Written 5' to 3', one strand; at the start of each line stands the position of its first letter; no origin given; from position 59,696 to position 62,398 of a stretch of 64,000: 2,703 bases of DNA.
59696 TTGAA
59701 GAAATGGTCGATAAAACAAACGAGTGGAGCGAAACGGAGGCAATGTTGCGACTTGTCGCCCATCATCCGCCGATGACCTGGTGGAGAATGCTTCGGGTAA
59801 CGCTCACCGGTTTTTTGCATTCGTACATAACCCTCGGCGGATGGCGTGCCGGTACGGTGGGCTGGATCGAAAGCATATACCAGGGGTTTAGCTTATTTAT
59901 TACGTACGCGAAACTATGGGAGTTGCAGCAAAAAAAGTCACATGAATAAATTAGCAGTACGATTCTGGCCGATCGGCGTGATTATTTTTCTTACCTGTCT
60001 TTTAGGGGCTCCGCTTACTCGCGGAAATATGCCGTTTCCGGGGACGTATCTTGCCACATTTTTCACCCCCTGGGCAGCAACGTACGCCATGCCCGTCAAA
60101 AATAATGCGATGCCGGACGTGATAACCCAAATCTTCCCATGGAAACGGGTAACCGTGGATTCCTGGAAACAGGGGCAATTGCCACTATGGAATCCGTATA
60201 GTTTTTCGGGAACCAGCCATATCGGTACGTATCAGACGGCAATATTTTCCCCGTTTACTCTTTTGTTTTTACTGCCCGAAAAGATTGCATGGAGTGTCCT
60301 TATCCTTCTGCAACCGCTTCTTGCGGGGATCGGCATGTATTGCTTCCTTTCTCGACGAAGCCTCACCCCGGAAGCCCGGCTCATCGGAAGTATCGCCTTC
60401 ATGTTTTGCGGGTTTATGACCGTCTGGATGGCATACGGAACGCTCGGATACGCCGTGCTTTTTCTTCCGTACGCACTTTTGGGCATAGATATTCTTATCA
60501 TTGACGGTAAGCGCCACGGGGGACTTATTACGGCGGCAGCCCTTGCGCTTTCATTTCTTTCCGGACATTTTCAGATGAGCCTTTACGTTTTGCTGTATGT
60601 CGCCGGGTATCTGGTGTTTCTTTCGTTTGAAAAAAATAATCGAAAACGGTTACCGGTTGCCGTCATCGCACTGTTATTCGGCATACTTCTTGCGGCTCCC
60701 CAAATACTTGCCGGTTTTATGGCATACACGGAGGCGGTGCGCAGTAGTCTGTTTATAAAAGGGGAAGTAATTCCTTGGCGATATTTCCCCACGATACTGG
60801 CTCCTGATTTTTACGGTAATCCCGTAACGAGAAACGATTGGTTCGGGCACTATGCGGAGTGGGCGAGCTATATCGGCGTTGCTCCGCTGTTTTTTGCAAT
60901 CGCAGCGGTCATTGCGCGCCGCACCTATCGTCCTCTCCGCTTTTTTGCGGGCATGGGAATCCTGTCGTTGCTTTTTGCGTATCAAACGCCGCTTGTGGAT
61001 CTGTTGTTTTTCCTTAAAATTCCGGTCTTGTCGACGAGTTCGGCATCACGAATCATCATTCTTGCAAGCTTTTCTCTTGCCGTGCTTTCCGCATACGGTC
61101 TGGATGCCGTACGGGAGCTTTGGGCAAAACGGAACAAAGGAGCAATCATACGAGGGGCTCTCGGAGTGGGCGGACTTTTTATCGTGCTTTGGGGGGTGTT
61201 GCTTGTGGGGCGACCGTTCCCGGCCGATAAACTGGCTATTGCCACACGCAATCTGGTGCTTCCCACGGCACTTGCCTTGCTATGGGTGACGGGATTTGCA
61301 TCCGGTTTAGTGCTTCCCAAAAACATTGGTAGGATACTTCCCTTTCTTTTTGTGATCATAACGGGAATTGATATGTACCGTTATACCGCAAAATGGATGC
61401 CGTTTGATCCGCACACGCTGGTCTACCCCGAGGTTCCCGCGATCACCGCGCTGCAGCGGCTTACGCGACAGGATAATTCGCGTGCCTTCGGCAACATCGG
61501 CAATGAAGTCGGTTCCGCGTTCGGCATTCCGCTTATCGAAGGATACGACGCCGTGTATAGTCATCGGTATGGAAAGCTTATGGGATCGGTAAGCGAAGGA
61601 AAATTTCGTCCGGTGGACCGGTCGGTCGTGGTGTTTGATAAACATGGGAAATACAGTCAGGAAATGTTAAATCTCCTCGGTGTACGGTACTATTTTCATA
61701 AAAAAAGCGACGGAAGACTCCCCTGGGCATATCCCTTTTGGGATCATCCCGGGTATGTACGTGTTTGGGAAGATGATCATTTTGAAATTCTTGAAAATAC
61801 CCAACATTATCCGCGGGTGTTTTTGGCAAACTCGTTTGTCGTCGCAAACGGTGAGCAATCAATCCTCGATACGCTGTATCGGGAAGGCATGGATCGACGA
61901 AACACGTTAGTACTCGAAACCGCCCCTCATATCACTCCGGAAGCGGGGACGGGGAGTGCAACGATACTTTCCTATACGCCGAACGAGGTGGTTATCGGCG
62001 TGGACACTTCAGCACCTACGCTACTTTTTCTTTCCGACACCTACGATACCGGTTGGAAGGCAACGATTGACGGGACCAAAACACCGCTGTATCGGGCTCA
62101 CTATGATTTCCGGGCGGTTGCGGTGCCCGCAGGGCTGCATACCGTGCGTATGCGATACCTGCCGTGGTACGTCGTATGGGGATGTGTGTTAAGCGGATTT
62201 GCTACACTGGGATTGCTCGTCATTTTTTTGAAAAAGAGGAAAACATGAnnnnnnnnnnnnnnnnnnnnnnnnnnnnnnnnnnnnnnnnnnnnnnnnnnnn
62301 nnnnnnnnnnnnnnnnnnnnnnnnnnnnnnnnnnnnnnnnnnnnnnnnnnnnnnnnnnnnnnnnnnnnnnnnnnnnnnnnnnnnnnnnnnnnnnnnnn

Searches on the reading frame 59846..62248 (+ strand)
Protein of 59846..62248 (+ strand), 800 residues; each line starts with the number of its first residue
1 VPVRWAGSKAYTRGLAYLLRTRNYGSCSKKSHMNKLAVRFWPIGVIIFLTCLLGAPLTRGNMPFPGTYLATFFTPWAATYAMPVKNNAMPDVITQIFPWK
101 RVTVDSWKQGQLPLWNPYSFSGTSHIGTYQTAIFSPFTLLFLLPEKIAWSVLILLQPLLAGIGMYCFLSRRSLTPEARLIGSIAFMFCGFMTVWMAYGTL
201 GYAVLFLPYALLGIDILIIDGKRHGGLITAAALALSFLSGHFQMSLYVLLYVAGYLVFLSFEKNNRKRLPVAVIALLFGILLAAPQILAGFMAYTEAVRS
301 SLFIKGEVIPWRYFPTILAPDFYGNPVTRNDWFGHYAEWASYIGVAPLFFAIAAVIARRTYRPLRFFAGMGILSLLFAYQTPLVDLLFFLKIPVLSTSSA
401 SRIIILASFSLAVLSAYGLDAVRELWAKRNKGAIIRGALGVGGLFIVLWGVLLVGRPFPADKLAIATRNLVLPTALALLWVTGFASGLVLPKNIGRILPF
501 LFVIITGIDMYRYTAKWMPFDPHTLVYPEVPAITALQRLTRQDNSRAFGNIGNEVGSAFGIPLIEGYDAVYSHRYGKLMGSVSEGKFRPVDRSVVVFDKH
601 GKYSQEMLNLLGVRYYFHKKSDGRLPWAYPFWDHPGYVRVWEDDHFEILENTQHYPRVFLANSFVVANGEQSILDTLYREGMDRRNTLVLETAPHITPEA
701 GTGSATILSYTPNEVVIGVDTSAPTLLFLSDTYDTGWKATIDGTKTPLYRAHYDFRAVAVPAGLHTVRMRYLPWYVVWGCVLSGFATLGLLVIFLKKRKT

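Call 4: search_protein_families(library=pfam, proteins=[window:59846-62248:+], max_evalue=0.01)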
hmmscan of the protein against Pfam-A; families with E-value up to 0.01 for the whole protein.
window:59846-62248:+ (800 aa): 1 family
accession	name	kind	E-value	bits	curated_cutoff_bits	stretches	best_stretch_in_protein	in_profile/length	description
PF09586.16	YfhO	-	7.1e-30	104.5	28.5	2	129-663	71-596/835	Bacterial membrane protein YfhO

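Call 26: find_homologous_proteins(query=window:59942-62248:+, max_evalue=1e-10)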
Query window:59942-62248:+ (768 aa): 1674 proteins with E <= 1e-10 among 8000 candidates; the best 120 are listed.
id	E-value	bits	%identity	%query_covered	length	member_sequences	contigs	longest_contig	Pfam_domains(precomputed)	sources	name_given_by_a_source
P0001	0.0e+0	1756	100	100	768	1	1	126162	PF09586.17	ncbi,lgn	-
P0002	0.0e+0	1452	82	100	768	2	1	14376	PF09586.17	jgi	jgi:hypothetical protein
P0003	0.0e+0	1354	76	100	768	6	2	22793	PF09586.17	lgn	-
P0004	0.0e+0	1075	62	100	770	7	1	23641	PF09586.17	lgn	-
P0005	0.0e+0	1065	62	99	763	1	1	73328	PF09586.17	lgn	-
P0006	0.0e+0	1064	62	100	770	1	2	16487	PF09586.17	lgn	-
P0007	0.0e+0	1063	62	100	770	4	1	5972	PF09586.17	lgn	-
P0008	0.0e+0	1061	63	100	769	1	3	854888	PF09586.17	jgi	-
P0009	0.0e+0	1038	62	100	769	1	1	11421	PF09586.17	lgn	-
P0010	0.0e+0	1023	59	100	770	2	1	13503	PF09586.17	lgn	-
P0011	0.0e+0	1016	59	100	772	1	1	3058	PF09586.17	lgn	-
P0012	4.4e-295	999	58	100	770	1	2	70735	PF09586.17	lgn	-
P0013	7.0e-295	998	58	100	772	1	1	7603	PF09586.17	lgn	-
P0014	7.3e-295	998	58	100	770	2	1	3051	PF09586.17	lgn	-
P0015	2.6e-293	993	57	99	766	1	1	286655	PF09586.17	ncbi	-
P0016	9.9e-292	988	59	100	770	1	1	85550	PF09586.17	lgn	-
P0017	1.6e-290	984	59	100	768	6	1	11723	PF09586.17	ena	-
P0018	3.0e-290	983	58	100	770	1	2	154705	PF09586.17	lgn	-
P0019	3.6e-290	983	58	100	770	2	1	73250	PF09586.17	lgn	-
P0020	4.8e-290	982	57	100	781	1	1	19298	PF09586.17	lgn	-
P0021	1.3e-289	981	57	100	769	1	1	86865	PF09586.17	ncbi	-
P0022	3.3e-289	980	58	100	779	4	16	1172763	PF09586.17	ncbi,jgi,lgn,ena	jgi:hypothetical protein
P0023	9.9e-289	978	57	100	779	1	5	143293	PF09586.17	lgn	-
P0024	4.2e-287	973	58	100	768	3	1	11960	PF09586.17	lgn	-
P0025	4.5e-287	972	58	100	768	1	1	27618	PF09586.17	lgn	-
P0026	4.3e-284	963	57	99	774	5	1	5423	PF09586.17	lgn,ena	-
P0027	5.9e-283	959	56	100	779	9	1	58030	PF09586.17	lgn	-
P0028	7.5e-282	955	57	100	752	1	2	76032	PF09586.17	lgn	-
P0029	9.8e-282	955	58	100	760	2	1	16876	PF09586.17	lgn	-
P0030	6.5e-280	949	57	100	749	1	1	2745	PF09586.17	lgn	-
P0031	1.1e-279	948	61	93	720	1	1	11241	PF09586.17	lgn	-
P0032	1.8e-278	944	57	100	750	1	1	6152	PF09586.17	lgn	-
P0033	1.6e-277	941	56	100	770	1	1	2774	PF09586.17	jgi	-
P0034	2.0e-274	931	57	100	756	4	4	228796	PF09586.17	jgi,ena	jgi:hypothetical protein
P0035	9.0e-274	929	58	93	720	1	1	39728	PF09586.17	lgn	-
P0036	3.2e-273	927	57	100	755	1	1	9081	PF09586.17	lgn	-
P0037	3.6e-272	923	56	100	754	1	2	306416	PF09586.17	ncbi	-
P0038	1.4e-269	915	57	94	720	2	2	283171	PF09586.17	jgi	-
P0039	3.3e-268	910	55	100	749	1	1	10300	PF09586.17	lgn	-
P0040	6.4e-267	906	56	100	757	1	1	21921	PF09586.17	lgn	-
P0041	3.6e-266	903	54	100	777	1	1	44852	PF09586.17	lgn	-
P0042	3.1e-263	894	51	100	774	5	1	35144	PF09586.17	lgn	-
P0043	1.1e-259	882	54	99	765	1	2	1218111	PF09586.17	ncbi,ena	-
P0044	6.3e-259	879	55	99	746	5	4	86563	PF09586.17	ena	-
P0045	1.2e-256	872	54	99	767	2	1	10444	PF09586.17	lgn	-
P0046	9.3e-255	866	52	98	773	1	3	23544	PF09586.17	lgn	-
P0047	1.3e-252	859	53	99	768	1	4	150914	PF09586.17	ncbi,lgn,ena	-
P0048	8.5e-251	853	52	97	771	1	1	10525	PF09586.17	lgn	-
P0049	9.1e-251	852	52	99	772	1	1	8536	PF09586.17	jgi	-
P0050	4.0e-250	850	50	99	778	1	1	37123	PF09586.17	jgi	-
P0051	1.9e-249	848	52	99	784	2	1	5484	PF09586.17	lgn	-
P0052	1.8e-248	845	52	100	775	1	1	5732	PF09586.17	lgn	-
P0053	2.3e-248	844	51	98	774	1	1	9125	PF09586.17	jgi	jgi:Bacterial membrane protein YfhO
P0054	4.5e-247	840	52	99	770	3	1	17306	PF09586.17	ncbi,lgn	-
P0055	3.8e-246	837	51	96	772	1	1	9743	PF09586.17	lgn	-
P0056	4.1e-246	837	50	99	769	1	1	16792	PF09586.17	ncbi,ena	-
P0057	5.2e-246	837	51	100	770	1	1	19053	PF09586.17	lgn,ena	-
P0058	9.9e-246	836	52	100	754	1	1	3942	PF09586.17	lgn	-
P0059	1.1e-245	836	50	100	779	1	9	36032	PF09586.17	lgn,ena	-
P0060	1.6e-245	835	50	100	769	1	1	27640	PF09586.17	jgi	jgi:hypothetical protein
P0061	2.3e-245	835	50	99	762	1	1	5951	PF09586.17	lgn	-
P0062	3.9e-245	834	51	99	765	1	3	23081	PF09586.17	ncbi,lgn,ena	-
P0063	4.9e-245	833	51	99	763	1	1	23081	PF09586.17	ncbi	ncbi:MAG: YfhO family protein [Patescibacteria group bacterium]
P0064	1.0e-244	832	51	99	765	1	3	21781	PF09586.17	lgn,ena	-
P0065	1.0e-244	832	51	99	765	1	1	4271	PF09586.17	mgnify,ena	mgnify:FL=1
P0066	1.5e-244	832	51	98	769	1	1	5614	PF09586.17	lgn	-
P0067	2.7e-244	831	50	100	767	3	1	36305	PF09586.17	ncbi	ncbi:MAG: YfhO family protein [Patescibacteria group bacterium]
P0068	3.6e-244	831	51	99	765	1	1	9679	PF09586.17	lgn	-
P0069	5.7e-244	830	51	98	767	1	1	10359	PF09586.17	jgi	jgi:hypothetical protein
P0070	7.9e-244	829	50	100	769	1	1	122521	PF09586.17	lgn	-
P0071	1.0e-243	829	51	100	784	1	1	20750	PF09586.17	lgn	-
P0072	1.3e-243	829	52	100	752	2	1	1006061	PF09586.17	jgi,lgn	jgi:hypothetical protein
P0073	1.9e-243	828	50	99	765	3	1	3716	PF09586.17,PF24677.2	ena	-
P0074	3.4e-243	827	51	100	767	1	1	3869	PF09586.17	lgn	-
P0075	6.6e-243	826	50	99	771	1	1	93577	PF09586.17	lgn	-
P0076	6.7e-243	826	51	100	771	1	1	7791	PF09586.17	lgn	-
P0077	6.9e-243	826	51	100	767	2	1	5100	PF09586.17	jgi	-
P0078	7.7e-243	826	52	99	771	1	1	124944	PF09586.17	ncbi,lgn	-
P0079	1.3e-242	825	51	100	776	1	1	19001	PF09586.17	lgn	-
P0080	1.9e-242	825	52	98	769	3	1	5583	PF09586.17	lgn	-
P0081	3.7e-242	824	50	99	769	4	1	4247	PF09586.17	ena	-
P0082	4.9e-242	824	51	96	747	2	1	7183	PF09586.17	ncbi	-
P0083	6.5e-242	823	51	98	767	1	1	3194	PF09586.17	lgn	-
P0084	6.5e-242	823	52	96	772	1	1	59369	PF09586.17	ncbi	ncbi:MAG: YfhO family protein [Candidatus Gottesmanbacteria bacterium]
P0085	1.1e-241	822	51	100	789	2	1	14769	PF09586.17,PF24677.2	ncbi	-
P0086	1.3e-241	822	53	100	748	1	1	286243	PF09586.17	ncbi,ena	-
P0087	1.9e-241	822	51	100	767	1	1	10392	PF09586.17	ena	-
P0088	3.0e-241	821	51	97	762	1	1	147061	PF09586.17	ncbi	-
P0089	4.6e-241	820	50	99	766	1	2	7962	PF09586.17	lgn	-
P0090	4.9e-241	820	50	99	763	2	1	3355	PF09586.17,PF24677.2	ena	-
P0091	5.0e-241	820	49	99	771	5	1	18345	PF09586.17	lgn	-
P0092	8.3e-241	820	50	100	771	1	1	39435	PF09586.17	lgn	-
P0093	1.2e-240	819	50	96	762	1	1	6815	PF09586.17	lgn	-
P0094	1.4e-240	819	50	100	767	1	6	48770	PF09586.17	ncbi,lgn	-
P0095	1.4e-240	819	51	100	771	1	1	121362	PF09586.17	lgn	-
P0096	1.4e-240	819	49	100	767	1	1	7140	PF09586.17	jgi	jgi:hypothetical protein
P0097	1.6e-240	819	50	100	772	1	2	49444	PF09586.17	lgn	-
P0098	2.5e-240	818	50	100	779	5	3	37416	PF09586.17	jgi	-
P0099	5.2e-240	817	50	99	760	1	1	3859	PF09586.17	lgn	-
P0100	6.5e-240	817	52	96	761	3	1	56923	PF09586.17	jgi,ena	-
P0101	7.3e-240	816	50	99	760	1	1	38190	PF09586.17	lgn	-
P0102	1.1e-239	816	51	100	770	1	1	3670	PF09586.17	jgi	jgi:hypothetical protein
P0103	1.9e-239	815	51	99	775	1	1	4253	PF09586.17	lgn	-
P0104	2.4e-239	815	51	99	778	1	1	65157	PF09586.17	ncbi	-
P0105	2.6e-239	815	51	100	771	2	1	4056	PF09586.17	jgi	-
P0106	5.0e-239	814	52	95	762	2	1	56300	PF09586.17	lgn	-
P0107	9.0e-239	813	50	100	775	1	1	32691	PF09586.17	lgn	-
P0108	1.2e-238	812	50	96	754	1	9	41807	PF09586.17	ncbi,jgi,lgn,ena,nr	ncbi:MAG: hypothetical protein UU25_C0008G0010 [Microgenomates group bacterium GW2011_GWB1_40_9]|nr:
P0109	1.2e-238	812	50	96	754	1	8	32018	PF09586.17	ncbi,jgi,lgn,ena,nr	ncbi:MAG: hypothetical protein UT26_C0003G0007 [Microgenomates group bacterium GW2011_GWC1_39_12]|nr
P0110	2.2e-238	812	50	100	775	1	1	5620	PF09586.17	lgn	-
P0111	2.4e-238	811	50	96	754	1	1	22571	PF09586.17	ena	-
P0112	3.9e-238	811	51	100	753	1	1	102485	PF09586.17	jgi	jgi:hypothetical protein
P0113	5.4e-238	810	50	99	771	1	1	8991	PF09586.17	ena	-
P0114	1.1e-237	809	51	99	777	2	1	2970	PF09586.17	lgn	-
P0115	1.5e-237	809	50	100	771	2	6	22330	PF09586.17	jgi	-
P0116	1.8e-237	809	51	99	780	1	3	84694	PF09586.17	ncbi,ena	ncbi:MAG: YfhO family protein [Patescibacteria group bacterium]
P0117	2.1e-237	808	50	96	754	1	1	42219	PF09586.17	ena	-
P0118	2.2e-237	808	50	100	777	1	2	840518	PF09586.17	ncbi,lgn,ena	-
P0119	2.3e-237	808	52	96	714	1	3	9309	PF09586.17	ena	-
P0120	2.8e-237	808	52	95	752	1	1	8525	PF09586.17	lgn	-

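Call 27: find_encoding_contigs(protein=P0001, flank=10000, max_places=3)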
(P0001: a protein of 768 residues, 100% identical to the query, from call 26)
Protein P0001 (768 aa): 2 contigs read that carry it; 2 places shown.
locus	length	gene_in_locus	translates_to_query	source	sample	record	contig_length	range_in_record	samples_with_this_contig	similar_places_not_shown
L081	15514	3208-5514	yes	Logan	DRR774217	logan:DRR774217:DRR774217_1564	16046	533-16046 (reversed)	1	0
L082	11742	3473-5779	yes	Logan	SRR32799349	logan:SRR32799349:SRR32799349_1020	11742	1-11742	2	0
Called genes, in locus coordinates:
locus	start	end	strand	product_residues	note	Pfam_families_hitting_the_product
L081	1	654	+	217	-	?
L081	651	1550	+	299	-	PF00535:Glycos_transf_2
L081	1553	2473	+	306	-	PF00535:Glycos_transf_2, PF13641:Glyco_tranf_2_3, PF13632:Glyco_trans_2_3 (faint)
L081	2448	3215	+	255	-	PF00535:Glycos_transf_2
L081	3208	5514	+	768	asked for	PF09586:YfhO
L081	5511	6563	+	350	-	PF13439:Glyco_transf_4, PF00534:Glycos_transf_1, PF13692:Glyco_trans_1_4, PF13524:Glyco_trans_1_2 (faint)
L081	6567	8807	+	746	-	PF09586:YfhO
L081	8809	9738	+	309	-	PF00535:Glycos_transf_2, PF13641:Glyco_tranf_2_3, PF13632:Glyco_trans_2_3 (faint)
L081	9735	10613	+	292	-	PF13489:Methyltransf_23, PF08241:Methyltransf_11, PF08242:Methyltransf_12, PF13649:Methyltransf_25, PF13847:Methyltransf_31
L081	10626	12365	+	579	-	-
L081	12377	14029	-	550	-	PF02366:PMT, PF13231:PMT_2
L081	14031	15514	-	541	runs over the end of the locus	PF13231:PMT_2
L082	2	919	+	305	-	?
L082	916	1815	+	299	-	PF00535:Glycos_transf_2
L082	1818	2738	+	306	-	PF00535:Glycos_transf_2, PF13641:Glyco_tranf_2_3, PF13632:Glyco_trans_2_3 (faint)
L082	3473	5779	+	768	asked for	PF09586:YfhO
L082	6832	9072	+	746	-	PF09586:YfhO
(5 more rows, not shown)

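Call 38: search_protein_families(library=pfam, proteins=[L081:10626-12365:+, L081:12377-14029:-, L081:8809-9738:+, L081:6567-8807:+], max_evalue=0.05)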
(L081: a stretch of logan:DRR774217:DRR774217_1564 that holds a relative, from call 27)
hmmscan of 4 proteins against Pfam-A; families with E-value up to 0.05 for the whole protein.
L081:10626-12365:+ (579 aa): 0 families

L081:12377-14029:- (550 aa): 2 families
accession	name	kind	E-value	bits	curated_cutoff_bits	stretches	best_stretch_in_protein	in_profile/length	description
PF13231.12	PMT_2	-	1.4e-08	35.5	26.1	1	76-224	8-156/160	Dolichyl-phosphate-mannose-protein mannosyltransferase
PF02366.24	PMT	-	9.4e-08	32.3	22.7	1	83-218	76-223/245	Dolichyl-phosphate-mannose-protein mannosyltransferase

L081:8809-9738:+ (309 aa): 5 families
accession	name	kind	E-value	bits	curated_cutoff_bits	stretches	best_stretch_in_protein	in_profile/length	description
PF00535.33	Glycos_transf_2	-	3.6e-23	82.8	23.3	1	9-170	1-164/168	Glycosyl transferase family 2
PF13641.12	Glyco_tranf_2_3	-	3.9e-16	60.2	27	1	8-215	3-215/230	Glycosyltransferase like family 2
PF13632.12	Glyco_trans_2_3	-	2.3e-06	28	27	1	85-216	1-128/198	Glycosyl transferase family group 2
PF13506.12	Glyco_transf_21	-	0.00047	20.1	21.7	1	73-213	21-156/174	Glycosyl transferase family 21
PF10111.15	Glyco_tranf_2_2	-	0.031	14.2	27.3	0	34-193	29-198/276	Glycosyltransferase like family 2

L081:6567-8807:+ (746 aa): 2 families
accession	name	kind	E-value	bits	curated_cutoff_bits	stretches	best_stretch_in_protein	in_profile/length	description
PF09586.16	YfhO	-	1.7e-20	73.5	28.5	2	106-500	74-450/835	Bacterial membrane protein YfhO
PF15724.10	TMEM119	-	0.029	14.9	27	0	85-141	34-87/252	TMEM119 family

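Call 55: find_encoding_contigs(protein=P0022, flank=10000, max_places=1)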
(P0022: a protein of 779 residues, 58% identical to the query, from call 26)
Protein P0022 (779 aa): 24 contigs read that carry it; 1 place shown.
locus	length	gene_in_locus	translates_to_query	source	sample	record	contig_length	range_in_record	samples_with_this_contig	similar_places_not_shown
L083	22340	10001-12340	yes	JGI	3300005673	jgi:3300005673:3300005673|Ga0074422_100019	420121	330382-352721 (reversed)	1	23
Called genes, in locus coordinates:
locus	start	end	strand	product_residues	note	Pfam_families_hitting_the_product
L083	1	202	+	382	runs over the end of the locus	PF26314:MptA_B_family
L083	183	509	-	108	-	PF03083:MtN3_slv (weak)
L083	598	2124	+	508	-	PF13231:PMT_2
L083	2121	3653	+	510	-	-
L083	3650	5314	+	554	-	PF10131:PTPS_related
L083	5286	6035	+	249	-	PF00535:Glycos_transf_2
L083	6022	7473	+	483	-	PF01943:Polysacc_synt, PF13440:Polysacc_synt_3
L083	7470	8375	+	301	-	PF00535:Glycos_transf_2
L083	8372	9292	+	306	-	PF00535:Glycos_transf_2, PF13641:Glyco_tranf_2_3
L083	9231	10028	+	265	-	PF00535:Glycos_transf_2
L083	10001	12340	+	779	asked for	PF09586:YfhO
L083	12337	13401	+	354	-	PF13439:Glyco_transf_4, PF00534:Glycos_transf_1, PF13692:Glyco_trans_1_4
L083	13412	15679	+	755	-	PF09586:YfhO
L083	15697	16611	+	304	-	PF00535:Glycos_transf_2, PF13506:Glyco_transf_21, PF13641:Glyco_tranf_2_3, PF13632:Glyco_trans_2_3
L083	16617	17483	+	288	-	PF08003:Methyltransf_9 (weak), PF13489:Methyltransf_23, PF13649:Methyltransf_25, PF13847:Methyltransf_31, PF08241:Methyltransf_11, PF08242:Methyltransf_12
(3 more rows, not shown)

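Call 56: find_encoding_contigs(protein=P0043, flank=10000, max_places=1)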
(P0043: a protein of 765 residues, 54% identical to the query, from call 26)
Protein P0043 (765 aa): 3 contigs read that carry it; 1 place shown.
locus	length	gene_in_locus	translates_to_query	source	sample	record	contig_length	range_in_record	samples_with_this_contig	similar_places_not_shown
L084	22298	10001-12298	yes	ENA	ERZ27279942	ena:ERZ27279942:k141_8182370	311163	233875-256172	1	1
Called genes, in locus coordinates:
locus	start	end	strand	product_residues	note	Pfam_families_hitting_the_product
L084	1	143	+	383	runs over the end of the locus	PF26314:MptA_B_family, PF09594:GT87 (weak)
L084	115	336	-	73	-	PF04193:PQ-loop (weak)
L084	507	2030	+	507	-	PF13231:PMT_2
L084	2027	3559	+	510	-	-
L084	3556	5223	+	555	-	PF10131:PTPS_related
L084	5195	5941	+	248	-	PF00535:Glycos_transf_2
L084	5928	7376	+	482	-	PF01943:Polysacc_synt, PF13440:Polysacc_synt_3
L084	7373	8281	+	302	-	PF00535:Glycos_transf_2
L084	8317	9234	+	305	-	PF00535:Glycos_transf_2, PF13641:Glyco_tranf_2_3, PF13632:Glyco_trans_2_3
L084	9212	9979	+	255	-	PF00535:Glycos_transf_2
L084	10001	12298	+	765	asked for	PF09586:YfhO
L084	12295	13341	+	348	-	PF13439:Glyco_transf_4, PF00534:Glycos_transf_1, PF13692:Glyco_trans_1_4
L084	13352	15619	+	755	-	PF09586:YfhO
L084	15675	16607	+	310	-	PF13506:Glyco_transf_21, PF13641:Glyco_tranf_2_3, PF00535:Glycos_transf_2, PF13632:Glyco_trans_2_3 (weak)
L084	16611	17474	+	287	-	PF13489:Methyltransf_23, PF13649:Methyltransf_25, PF13847:Methyltransf_31 (weak), PF08241:Methyltransf_11, PF08242:Methyltransf_12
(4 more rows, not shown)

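Call 71: search_protein_families(library=ncbifam, proteins=[window:59942-62248:+, L081:8809-9738:+, L081:9735-10613:+, L081:10626-12365:+, L081:12377-14029:-], max_evalue=0.00001)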
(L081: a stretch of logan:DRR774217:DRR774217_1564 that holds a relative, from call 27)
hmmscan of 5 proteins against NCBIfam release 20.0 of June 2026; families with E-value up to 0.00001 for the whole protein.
window:59942-62248:+ (768 aa): 1 family
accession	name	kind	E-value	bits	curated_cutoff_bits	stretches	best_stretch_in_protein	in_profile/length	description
NF047590.1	GlcsyltransPgfM2Strep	equivalog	8.6e-09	34.1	1500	0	693-766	808-881/884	glycosyltransferase PgfM2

L081:8809-9738:+ (309 aa): 10 families
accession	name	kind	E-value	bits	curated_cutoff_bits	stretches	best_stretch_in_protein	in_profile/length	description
NF041875.1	EPS_EpsD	equivalog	3.7e-21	75.9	370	1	8-216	1-211/325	exopolysaccharide biosynthesis glycosyltransferase EpsD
TIGR03965.1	mycofact_glyco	equivalog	1.1e-20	73.9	280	1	6-213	74-282/467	mycofactocin biosynthesis glycosyltransferase MftF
TIGR04283.1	glyco_like_mftF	equivalog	4.8e-16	59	182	1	8-223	1-200/221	TIGR04283 family arsenosugar biosynthesis glycosyltransferase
TIGR03937.1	PgaC_IcaA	equivalog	2.2e-15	56.5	422.3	1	7-210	46-249/407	poly-beta-1,6-N-acetyl-D-glucosamine synthase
NF038299.1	EPS_HpsN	equivalog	2.1e-10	40.1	425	1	7-116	2-115/317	hormogonium polysaccharide biosynthesis glycosyltransferase HpsN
NF007482.0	PRK10073.1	equivalog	9.7e-09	34.7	423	1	4-92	4-95/334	glycosyltransferase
NF050050.1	ProtGlycPglI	equivalog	7.3e-08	32.1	500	1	8-93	4-94/306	GalNAc(5)-diNAcBac-PP-undecaprenol beta-1,3-glucosyltransferase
NF007986.1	PRK10714.1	equivalog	8.9e-08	31.5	529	1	7-118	7-124/316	undecaprenyl-phosphate 4-deoxy-4-formamido-L-arabinose transferase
NF047683.1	TeichurnBiosyTuaG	equivalog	2.2e-07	30.8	400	1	3-102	3-106/252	teichuronic acid biosynthesis protein TuaG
TIGR03030.1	CelA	equivalog_domain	2.8e-06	25.6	699.1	1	70-201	216-347/714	UDP-forming cellulose synthase catalytic subunit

L081:9735-10613:+ (292 aa): 6 families
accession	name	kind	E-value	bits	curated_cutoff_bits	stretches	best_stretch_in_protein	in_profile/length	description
TIGR01983.1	UbiG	equivalog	5.2e-12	45.5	102.95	1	83-186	46-155/228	bifunctional 2-polyprenyl-6-hydroxyphenol methylase/3-demethylubiquinol 3-O-methyltransferase UbiG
NF045667.1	MTase_DVU1556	equivalog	4.4e-10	39.4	155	1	83-183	19-120/213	DVU_1556 family methyltransferase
NF043040.1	corrin_prot_MT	hypoth_equivalog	6.9e-08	32.2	180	1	85-184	40-149/216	corrinoid protein-associated methyltransferase CpaM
NF011650.0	PRK15068.1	equivalog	3.5e-07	29.4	209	1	89-184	125-227/324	tRNA 5-methoxyuridine(34)/uridine 5-oxyacetic acid(34) synthase CmoB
TIGR00452.1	TIGR00452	equivalog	7.4e-07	28.3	275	1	89-184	120-221/316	tRNA 5-methoxyuridine(34)/uridine 5-oxyacetic acid(34) synthase CmoB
TIGR04345.1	ovoA_Cterm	equivalog_domain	3e-06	26.9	170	0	146-186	133-173/242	putative 4-mercaptohistidine N1-methyltransferase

L081:10626-12365:+ (579 aa): 0 families

L081:12377-14029:- (550 aa): 0 families
